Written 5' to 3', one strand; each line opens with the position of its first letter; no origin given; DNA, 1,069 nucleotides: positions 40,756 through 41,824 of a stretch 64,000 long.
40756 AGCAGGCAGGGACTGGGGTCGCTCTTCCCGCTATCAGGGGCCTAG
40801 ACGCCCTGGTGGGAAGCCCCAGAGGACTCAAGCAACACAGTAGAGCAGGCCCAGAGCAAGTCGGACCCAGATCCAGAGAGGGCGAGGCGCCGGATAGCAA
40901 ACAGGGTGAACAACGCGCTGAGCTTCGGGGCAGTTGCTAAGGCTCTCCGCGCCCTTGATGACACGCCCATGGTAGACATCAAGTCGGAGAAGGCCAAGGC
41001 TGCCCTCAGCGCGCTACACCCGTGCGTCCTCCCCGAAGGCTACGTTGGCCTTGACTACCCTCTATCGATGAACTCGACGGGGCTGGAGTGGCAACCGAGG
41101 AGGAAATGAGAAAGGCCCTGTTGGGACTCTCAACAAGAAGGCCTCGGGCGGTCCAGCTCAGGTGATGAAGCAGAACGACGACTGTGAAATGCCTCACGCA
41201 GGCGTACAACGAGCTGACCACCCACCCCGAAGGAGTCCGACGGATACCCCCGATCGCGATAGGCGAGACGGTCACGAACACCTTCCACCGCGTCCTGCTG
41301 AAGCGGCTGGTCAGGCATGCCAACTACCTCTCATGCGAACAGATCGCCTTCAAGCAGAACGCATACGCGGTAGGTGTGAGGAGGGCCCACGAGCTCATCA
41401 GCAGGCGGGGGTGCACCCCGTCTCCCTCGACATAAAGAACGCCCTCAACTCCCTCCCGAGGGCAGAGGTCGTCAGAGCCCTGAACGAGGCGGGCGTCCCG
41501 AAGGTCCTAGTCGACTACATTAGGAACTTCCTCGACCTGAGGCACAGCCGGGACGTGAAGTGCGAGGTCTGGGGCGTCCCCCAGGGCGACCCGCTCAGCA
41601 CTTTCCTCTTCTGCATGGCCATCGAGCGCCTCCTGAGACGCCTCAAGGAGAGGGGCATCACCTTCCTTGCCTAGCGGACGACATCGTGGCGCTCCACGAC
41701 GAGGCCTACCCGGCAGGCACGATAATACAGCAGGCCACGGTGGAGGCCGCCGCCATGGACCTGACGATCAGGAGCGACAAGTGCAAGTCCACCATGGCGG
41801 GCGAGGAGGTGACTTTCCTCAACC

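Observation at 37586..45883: Identical vsp genes arranged head-to-head across the retroelement as a built-in inverted repeat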

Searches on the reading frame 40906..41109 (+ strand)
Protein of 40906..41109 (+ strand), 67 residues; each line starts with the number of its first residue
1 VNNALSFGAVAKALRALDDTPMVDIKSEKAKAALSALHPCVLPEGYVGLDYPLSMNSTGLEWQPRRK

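Call 70: search_protein_families(library=pfam, proteins=[window:40906-41109:+], max_evalue=10)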
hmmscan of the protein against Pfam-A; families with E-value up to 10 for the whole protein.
window:40906-41109:+ (67 aa): 0 families

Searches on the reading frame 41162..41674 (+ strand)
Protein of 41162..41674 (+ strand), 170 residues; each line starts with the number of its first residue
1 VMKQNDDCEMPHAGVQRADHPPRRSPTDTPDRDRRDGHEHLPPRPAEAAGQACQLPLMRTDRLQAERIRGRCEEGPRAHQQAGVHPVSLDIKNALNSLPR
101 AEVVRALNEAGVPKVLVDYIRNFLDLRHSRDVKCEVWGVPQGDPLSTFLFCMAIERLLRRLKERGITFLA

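Call 7: search_protein_families(library=pfam, proteins=[window:41162-41674:+], max_evalue=0.01)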
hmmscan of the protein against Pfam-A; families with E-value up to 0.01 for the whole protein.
window:41162-41674:+ (170 aa): 1 family
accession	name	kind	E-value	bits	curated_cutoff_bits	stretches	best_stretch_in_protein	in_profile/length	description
PF00078.32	RVT_1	-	2.6e-10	40.8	29.6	1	77-168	62-149/205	Reverse transcriptase (RNA-dependent DNA polymerase)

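Call 35: find_homologous_proteins(query=window:41162-41674:+, max_evalue=0.001)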
Query window:41162-41674:+ (170 aa): 13 proteins with E <= 0.001 among 316 candidates.
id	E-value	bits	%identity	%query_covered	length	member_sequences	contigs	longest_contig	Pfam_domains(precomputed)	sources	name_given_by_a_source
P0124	6.6e-58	213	89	66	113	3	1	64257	PF00078.33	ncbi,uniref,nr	ncbi:Reverse transcriptase [Giardia duodenalis]|uniref:Reverse transcriptase n=1 Tax=Giardia intesti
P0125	3.1e-56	208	88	66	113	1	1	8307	PF00078.33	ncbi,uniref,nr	ncbi:Reverse transcriptase [Giardia duodenalis]|uniref:Reverse transcriptase n=1 Tax=Giardia intesti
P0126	4.5e-46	175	88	55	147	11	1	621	PF00078.33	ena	-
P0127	4.1e-45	172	88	55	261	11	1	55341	PF00078.33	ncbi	ncbi:Reverse transcriptase, partial [Giardia duodenalis]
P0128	7.9e-44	168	64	84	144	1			PF00078.33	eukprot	eukprot:XP_001705781.1 Reverse transcriptase/endonuclease, putative [Giardia lamblia ATCC 50803]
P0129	9.9e-44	167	86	55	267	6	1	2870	PF00078.33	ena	-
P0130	2.5e-42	163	84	55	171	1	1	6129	PF00078.33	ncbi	ncbi:Reverse transcriptase, partial [Giardia duodenalis]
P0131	9.1e-42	161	90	51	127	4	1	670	PF00078.33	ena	-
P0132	5.2e-41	158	81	55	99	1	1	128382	PF00078.33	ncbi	ncbi:Reverse transcriptase, partial [Giardia duodenalis]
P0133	5.6e-41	158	89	51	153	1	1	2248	PF00078.33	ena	-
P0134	7.1e-38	148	90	47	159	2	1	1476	PF00078.33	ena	-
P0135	2.3e-31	127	74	47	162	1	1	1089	PF00078.33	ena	-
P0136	3.8e-25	107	80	39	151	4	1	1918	PF00078.33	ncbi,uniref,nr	ncbi:Reverse transcriptase [Giardia duodenalis]|uniref:Reverse transcriptase n=1 Tax=Giardia intesti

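Call 42: find_encoding_contigs(protein=P0124, flank=10000, max_places=4)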
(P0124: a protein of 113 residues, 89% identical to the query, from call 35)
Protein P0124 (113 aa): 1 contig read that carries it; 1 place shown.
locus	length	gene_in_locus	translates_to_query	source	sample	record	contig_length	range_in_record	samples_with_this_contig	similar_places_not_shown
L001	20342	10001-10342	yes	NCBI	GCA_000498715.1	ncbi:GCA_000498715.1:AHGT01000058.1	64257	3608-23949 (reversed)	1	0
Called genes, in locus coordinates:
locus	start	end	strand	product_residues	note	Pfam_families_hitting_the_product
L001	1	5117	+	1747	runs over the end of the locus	-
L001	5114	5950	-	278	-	PF13639:zf-RING_2 (faint), PF13920:zf-C3HC4_3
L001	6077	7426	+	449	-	-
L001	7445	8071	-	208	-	PF04153:NOT2_3_5_C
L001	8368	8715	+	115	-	-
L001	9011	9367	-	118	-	-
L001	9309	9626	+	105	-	-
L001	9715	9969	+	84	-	-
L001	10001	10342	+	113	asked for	PF00078:RVT_1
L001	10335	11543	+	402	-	-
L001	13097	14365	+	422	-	PF00892:EamA (weak)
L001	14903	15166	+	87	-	-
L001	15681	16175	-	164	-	PF02525:Flavodoxin_2, PF03358:FMN_red (weak)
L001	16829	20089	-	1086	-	PF00664:ABC_membrane, PF00005:ABC_tran, PF00664:ABC_membrane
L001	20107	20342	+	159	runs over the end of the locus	-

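Call 46: find_encoding_contigs(protein=P0127, flank=10000, max_places=6)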
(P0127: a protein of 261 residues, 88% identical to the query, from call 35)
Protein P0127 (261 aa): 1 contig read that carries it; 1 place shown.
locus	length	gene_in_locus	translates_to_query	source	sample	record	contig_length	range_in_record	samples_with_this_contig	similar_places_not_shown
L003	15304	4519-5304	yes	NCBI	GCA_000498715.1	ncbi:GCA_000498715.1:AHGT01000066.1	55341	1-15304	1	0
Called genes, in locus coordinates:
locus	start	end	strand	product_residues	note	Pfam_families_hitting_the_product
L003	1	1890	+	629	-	PF03302:VSP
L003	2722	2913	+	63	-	-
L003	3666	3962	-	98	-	-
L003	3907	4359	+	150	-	-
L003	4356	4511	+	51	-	-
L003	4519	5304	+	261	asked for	PF00078:RVT_1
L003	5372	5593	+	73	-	-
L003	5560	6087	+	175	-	-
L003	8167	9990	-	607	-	PF03302:VSP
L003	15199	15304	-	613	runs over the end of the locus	-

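Call 57: find_encoding_contigs(protein=P0132, flank=10000, max_places=4)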
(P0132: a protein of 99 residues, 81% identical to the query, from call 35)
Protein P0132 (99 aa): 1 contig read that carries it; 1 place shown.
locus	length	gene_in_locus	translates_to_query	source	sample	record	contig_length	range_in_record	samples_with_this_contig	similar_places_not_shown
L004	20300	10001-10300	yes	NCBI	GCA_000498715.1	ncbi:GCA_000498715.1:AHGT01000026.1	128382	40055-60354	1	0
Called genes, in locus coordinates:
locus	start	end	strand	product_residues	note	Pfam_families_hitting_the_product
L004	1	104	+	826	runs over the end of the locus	PF04950:RIBIOP_C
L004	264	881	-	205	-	PF02545:Maf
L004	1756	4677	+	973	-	PF13606:Ank_3 (faint), PF12796:Ank_2 (weak), PF00023:Ank (faint), PF24521:Ank_KRIT1 (faint), PF13857:Ank_5 (faint), PF12796:Ank_2, PF13637:Ank_4 (weak), PF12796:Ank_2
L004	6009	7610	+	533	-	PF03302:VSP (faint)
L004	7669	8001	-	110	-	PF00069:Pkinase (weak), PF07714:PK_Tyr_Ser-Thr (weak)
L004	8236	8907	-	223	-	-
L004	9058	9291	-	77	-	-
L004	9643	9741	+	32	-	-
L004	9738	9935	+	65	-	-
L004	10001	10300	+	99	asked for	PF00078:RVT_1 (weak)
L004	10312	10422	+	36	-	-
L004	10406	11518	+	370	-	-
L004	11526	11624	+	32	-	-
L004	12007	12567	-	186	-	-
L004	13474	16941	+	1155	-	-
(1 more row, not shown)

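Call 58: find_encoding_contigs(protein=P0125, flank=10000, max_places=4)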
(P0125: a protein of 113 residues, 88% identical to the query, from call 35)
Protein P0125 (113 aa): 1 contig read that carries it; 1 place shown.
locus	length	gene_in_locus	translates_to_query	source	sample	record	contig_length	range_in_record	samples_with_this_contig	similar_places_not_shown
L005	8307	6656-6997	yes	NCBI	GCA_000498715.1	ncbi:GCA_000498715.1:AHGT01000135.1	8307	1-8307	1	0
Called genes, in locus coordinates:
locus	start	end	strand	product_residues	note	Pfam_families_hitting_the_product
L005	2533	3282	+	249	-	PF10138:vWA-TerF-like, PF07002:Copine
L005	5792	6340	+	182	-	-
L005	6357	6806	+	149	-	-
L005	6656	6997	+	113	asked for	PF00078:RVT_1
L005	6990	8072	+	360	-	-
